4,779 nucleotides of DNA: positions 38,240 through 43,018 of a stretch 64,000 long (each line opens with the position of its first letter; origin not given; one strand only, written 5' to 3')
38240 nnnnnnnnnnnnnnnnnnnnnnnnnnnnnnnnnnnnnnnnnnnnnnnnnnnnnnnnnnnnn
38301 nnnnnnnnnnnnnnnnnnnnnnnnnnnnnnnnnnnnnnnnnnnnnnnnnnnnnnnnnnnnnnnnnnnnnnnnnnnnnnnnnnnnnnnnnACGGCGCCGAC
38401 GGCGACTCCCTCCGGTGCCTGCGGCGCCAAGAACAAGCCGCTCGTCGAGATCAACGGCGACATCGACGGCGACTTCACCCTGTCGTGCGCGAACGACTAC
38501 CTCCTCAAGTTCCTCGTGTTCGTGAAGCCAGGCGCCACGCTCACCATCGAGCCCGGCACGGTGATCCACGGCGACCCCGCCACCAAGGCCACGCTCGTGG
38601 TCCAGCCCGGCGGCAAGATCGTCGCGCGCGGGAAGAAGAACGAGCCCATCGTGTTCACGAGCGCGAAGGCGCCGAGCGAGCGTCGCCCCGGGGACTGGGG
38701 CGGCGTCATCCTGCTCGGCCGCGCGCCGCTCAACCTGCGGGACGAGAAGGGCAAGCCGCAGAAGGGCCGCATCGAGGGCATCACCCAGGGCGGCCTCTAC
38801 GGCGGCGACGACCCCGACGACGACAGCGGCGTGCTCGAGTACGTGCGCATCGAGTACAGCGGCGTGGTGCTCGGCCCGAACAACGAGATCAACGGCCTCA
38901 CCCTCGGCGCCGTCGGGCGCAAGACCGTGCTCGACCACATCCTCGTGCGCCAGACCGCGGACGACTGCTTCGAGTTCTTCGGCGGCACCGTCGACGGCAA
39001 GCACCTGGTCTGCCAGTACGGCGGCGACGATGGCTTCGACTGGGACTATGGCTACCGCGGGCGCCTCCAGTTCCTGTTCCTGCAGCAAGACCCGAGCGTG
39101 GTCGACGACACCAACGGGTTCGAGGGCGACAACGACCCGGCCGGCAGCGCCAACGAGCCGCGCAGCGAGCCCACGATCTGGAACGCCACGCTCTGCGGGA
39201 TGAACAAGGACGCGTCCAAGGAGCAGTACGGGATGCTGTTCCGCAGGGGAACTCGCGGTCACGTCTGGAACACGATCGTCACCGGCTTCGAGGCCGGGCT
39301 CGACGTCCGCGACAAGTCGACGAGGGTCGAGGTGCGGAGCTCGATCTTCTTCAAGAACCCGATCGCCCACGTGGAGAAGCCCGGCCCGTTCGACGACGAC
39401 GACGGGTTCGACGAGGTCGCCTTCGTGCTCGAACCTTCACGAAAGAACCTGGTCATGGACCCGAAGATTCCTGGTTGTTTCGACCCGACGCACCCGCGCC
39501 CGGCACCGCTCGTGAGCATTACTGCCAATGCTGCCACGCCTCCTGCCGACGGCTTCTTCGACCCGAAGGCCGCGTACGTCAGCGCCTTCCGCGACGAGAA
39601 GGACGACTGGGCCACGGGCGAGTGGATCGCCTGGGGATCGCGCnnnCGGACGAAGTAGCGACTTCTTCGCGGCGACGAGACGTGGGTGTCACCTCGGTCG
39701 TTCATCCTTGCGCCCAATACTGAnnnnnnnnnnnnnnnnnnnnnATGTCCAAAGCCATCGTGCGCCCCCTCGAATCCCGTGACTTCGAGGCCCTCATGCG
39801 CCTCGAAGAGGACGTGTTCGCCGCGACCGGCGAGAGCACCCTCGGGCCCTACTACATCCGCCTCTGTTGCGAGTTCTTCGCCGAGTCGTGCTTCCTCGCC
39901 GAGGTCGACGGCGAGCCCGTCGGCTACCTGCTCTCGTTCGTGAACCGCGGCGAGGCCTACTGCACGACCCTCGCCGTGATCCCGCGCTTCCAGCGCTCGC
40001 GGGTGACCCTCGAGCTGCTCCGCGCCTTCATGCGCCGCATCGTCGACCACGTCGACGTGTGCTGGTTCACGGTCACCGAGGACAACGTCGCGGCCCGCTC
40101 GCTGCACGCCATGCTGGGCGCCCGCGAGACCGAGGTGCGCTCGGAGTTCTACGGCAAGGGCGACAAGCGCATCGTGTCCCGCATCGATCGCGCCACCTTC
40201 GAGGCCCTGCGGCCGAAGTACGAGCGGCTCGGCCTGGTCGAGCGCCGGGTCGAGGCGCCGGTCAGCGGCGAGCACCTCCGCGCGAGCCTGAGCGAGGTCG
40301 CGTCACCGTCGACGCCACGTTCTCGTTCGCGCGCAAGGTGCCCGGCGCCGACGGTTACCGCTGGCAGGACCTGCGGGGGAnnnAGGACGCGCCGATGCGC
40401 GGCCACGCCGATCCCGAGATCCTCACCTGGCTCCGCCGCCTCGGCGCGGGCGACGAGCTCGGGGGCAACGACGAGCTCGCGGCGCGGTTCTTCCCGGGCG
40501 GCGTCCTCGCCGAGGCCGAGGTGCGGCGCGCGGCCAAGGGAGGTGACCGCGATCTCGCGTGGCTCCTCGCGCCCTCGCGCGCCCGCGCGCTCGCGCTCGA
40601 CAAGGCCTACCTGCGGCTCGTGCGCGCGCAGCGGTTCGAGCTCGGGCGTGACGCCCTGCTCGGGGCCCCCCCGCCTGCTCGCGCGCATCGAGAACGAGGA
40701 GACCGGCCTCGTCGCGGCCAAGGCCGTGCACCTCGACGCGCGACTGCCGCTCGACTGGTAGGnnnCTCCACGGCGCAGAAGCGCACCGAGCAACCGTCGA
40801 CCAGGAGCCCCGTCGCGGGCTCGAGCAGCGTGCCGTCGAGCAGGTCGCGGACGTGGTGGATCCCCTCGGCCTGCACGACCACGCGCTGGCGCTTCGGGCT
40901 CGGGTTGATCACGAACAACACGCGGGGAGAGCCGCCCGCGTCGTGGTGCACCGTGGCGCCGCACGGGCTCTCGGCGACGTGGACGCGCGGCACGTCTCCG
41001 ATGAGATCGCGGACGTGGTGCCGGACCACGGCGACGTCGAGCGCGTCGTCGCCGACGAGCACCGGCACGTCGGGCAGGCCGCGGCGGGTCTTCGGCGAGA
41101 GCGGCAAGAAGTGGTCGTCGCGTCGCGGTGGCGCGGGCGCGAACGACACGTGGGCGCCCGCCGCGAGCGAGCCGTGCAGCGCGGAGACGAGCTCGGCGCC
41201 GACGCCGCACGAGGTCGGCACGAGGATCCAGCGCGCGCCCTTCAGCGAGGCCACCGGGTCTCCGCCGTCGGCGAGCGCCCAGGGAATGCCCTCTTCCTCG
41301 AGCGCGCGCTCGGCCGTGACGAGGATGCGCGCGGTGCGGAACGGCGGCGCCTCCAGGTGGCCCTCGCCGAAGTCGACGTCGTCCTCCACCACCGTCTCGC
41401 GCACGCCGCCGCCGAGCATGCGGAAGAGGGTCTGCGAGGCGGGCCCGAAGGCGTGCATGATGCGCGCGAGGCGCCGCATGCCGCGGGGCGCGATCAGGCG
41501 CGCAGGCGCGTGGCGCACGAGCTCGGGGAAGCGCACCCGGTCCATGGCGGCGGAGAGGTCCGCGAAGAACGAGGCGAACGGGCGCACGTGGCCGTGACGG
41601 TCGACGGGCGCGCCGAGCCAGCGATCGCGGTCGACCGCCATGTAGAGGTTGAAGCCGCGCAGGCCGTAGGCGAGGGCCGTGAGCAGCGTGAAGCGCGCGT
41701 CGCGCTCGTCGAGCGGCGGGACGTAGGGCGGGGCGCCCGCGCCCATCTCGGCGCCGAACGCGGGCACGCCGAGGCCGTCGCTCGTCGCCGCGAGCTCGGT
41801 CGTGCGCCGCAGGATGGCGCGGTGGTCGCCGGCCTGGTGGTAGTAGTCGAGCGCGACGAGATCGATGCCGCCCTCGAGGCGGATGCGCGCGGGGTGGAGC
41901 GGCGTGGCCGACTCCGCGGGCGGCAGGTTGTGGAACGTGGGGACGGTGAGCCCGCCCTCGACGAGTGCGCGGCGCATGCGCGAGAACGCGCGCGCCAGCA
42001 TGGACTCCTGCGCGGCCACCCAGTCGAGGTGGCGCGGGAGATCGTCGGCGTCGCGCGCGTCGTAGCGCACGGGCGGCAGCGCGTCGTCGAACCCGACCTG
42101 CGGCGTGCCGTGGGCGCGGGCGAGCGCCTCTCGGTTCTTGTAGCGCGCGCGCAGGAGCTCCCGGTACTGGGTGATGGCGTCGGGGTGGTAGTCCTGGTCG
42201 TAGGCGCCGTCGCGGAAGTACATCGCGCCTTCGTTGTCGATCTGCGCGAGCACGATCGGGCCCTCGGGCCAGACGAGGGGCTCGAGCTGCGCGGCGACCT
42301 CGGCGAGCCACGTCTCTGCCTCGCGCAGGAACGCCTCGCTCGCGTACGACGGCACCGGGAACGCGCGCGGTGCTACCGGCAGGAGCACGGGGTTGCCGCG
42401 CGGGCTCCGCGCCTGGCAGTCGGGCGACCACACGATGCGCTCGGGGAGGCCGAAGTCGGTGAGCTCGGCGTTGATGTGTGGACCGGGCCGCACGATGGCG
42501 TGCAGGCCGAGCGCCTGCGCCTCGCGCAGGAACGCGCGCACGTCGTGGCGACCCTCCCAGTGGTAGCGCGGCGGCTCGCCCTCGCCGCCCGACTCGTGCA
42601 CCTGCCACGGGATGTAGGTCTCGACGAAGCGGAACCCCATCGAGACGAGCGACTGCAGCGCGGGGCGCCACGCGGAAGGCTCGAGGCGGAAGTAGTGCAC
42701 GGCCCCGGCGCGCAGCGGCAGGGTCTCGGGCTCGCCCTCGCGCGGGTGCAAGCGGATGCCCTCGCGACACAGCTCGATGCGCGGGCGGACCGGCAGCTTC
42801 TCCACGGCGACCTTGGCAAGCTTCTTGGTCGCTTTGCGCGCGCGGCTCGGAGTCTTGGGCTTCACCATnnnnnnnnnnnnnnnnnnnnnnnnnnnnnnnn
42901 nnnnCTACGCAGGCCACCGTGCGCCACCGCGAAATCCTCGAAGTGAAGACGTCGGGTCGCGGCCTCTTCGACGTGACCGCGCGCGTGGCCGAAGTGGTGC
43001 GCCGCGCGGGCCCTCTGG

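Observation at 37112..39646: The Ser/Thr kinase ectodomain is paralogous to the lipoprotein that ends the TonB/Oar operon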

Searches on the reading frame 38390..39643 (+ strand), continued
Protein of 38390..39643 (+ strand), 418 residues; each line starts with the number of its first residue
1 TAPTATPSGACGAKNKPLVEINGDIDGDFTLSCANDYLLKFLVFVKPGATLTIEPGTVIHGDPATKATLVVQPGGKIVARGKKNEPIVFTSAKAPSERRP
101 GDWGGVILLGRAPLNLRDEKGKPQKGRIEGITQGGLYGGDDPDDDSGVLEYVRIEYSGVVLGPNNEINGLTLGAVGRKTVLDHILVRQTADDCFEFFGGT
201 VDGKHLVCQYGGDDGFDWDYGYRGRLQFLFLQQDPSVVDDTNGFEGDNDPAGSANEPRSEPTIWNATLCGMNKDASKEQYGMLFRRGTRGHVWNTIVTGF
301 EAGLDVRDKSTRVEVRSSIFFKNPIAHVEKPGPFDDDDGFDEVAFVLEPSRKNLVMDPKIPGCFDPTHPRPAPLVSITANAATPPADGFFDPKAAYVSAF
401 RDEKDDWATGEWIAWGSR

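Call 74: search_protein_families(library=pfam, proteins=[L009:4380-6950:+, L009:7198-8298:+, L009:8312-9301:+, L013:7350-8813:+, L010:7319-8818:+, L010:8979-10103:+, L013:2206-3099:+, L012:4667-5788:+, L008:7302-8072:+, L008:3393-4061:+], max_evalue=0.001)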
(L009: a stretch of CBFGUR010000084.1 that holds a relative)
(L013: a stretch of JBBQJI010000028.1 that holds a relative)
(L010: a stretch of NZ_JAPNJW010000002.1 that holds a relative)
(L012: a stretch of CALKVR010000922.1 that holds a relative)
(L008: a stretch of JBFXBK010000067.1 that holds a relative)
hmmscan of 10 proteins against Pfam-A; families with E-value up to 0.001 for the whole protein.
L009:4380-6950:+ (857 aa): 3 families
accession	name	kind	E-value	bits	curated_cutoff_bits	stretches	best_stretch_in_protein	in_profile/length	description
PF13449.12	Phytase-like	-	8.9e-50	170.6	27.6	1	537-839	1-283/284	Esterase-like activity of phytase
PF22494.2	choice_anch_I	-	1.7e-12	47.4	32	2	125-388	8-283/489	Choice-of-anchor I domain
PF22807.2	TrAA12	-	0.00034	19.5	30.9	0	36-86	384-434/463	TrAA12-like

L009:7198-8298:+ (367 aa): 3 families
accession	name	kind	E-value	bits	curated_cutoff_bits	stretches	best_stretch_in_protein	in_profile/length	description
PF12849.12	PBP_like_2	-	8.4e-46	157.3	27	1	45-322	10-263/267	PBP superfamily domain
PF01547.30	SBP_bac_1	-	4.9e-20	73.2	26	1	51-322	7-300/307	Bacterial extracellular solute-binding protein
PF12727.12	PBP_like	-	1.8e-06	27.7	27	1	64-255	2-167/193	PBP superfamily domain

L009:8312-9301:+ (330 aa): 1 family
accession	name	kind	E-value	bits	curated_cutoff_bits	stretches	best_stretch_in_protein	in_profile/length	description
PF00528.27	BPD_transp_1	-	1.3e-15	58.1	26.4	1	111-318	4-178/184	Binding-protein-dependent transport system inner membrane component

L013:7350-8813:+ (488 aa): 6 families
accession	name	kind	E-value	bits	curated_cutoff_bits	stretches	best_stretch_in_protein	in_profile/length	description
PF13365.12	Trypsin_2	-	5e-37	128.3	27.6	1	122-259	1-144/144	Trypsin-like peptidase domain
PF13180.12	PDZ_2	-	4.2e-24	85.1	27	2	307-371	12-76/80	PDZ domain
PF17820.7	PDZ_6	-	1.6e-21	76.2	27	2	311-363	2-53/54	PDZ domain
PF00595.29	PDZ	-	6.5e-19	68.5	23.2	2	407-457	8-62/81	PDZ domain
PF00089.32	Trypsin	-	3.1e-15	57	20.6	1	123-282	28-220/220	Trypsin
PF14685.13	PDZ_Tricorn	-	0.0001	22.7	25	0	319-364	32-78/88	Tricorn protease PDZ domain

L010:7319-8818:+ (500 aa): 3 families
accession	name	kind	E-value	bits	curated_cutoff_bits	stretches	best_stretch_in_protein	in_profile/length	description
PF04389.22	Peptidase_M28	-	8.6e-26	91.3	21.3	1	307-491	1-190/193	Peptidase family M28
PF01546.33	Peptidase_M20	-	2.1e-07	31.5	24.6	1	334-396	30-93/206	Peptidase family M20/M25/M40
PF02225.27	PA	-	4.8e-05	23.9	23.9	1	192-280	22-95/95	PA domain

L010:8979-10103:+ (375 aa): 2 families
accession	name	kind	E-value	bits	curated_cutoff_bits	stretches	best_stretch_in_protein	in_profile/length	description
PF06580.19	His_kinase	-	2.5e-24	85.7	25.2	1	173-253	1-81/81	Histidine kinase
PF02518.31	HATPase_c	-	1.1e-08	35.9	26.4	1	271-365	8-109/111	Histidine kinase-, DNA gyrase B-, and HSP90-like ATPase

L013:2206-3099:+ (298 aa): 0 families

L012:4667-5788:+ (374 aa): 0 families

L008:7302-8072:+ (257 aa): 7 families
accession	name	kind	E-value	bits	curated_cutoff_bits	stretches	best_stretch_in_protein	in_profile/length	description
PF13649.12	Methyltransf_25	-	3.3e-14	53.8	27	1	34-131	1-97/97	Methyltransferase domain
PF08241.18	Methyltransf_11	-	8.8e-11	42.7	21.2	1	35-134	1-94/95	Methyltransferase domain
PF08242.18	Methyltransf_12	-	9.1e-09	36.4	30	1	35-133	1-98/98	Methyltransferase domain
PF13847.12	Methyltransf_31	-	2.1e-08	34.4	27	1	31-103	4-81/145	Methyltransferase domain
PF13489.12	Methyltransf_23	-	2.7e-08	34.2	27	1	21-226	13-162/164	Methyltransferase domain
PF05401.17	NodS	-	1.4e-05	25.5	24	1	29-135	42-144/201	Nodulation protein S (NodS)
PF05175.20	MTS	-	8.5e-05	22.7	23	1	31-135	32-138/170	Methyltransferase small domain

L008:3393-4061:+ (223 aa): 0 families

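Call 92: search_protein_representatives(alignment_id=A1)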
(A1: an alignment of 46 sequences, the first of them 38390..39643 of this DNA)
Query: 46 sequences, 470 profile positions. Proteins with E-value up to 0.001 (for the whole library): 23538; up to 1e-10: 11592; up to 1e-30: 5313. The best 150 are listed.
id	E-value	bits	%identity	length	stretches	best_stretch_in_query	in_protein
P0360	0.0e+00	1502.9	-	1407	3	54-462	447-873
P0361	0.0e+00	1467.3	-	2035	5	42-462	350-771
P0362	0.0e+00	1448.2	-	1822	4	59-460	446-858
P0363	0.0e+00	1354.6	-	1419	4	64-467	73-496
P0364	0.0e+00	1275.5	-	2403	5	55-458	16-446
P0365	0.0e+00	1213.5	-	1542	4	70-389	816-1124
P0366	0.0e+00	1192.1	-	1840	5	60-460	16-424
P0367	0.0e+00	1190.4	-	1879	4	70-463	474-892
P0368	0.0e+00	1120.0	-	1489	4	56-394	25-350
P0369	0.0e+00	1078.8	-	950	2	59-464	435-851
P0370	0.0e+00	1039.5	-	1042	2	45-467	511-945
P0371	0.0e+00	1038.1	-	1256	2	61-467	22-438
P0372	0.0e+00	1036.9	-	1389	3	64-460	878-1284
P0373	0.0e+00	1024.1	-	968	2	58-461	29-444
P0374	0.0e+00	1021.0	-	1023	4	62-420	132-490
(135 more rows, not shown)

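Call 98: find_encoding_contigs(protein=P0032, flank=6000, max_places=2)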
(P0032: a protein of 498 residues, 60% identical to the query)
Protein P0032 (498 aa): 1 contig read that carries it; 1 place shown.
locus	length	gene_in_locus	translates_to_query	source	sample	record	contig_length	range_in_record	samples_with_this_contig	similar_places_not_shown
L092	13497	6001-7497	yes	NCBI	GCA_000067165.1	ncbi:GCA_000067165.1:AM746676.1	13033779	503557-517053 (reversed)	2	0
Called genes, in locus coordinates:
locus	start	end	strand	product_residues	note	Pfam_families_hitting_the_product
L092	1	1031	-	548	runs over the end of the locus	PF05681:Fumerase, PF05683:Fumerase_C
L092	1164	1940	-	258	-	PF00975:Thioesterase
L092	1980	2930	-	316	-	-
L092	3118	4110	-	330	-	-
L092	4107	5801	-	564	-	PF00069:Pkinase, PF07714:PK_Tyr_Ser-Thr, PF01636:APH (faint)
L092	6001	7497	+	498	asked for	PF28492:Beta_helix_4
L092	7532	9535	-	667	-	PF02446:Glyco_hydro_77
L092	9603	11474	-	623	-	PF01590:GAF, PF13185:GAF_2 (weak), PF13492:GAF_3, PF00512:HisKA, PF02518:HATPase_c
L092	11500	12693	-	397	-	PF08495:FIST, PF10442:FIST_C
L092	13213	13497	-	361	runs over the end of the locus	-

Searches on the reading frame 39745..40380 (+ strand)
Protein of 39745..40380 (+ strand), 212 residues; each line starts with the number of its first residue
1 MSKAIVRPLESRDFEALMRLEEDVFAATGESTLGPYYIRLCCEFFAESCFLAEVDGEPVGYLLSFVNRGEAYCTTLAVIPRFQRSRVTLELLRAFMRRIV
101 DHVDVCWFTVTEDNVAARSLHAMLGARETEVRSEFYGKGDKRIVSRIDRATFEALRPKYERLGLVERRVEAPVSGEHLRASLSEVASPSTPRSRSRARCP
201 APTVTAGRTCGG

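Call 8: search_protein_families(library=pfam, proteins=[window:39745-40380:+], max_evalue=0.01)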
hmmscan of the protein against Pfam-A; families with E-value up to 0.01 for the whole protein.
window:39745-40380:+ (212 aa): 3 families
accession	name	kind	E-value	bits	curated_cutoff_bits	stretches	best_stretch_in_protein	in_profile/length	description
PF00583.31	Acetyltransf_1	-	2.5e-10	41.1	20.7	1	34-125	21-115/116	Acetyltransferase (GNAT) family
PF13480.13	Acetyltransf_6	-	9.6e-05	23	22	1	12-101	29-126/143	Acetyltransferase (GNAT) domain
PF13508.13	Acetyltransf_7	-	0.00062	20.5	27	1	47-102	3-59/84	Acetyltransferase (GNAT) domain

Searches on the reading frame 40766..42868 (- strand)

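Call 8: search_protein_families(library=pfam, proteins=[window:40766-42868:-], max_evalue=0.01)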
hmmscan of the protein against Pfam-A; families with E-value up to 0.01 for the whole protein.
window:40766-42868:- (701 aa): 2 families
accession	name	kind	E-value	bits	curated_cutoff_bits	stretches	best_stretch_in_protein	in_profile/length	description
PF01301.25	Glyco_hydro_35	-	1e-31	111.2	27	2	52-155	11-110/319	Glycosyl hydrolases family 35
PF02449.21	Glyco_hydro_42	-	0.0047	16.8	21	1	177-347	105-265/376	Beta-galactosidase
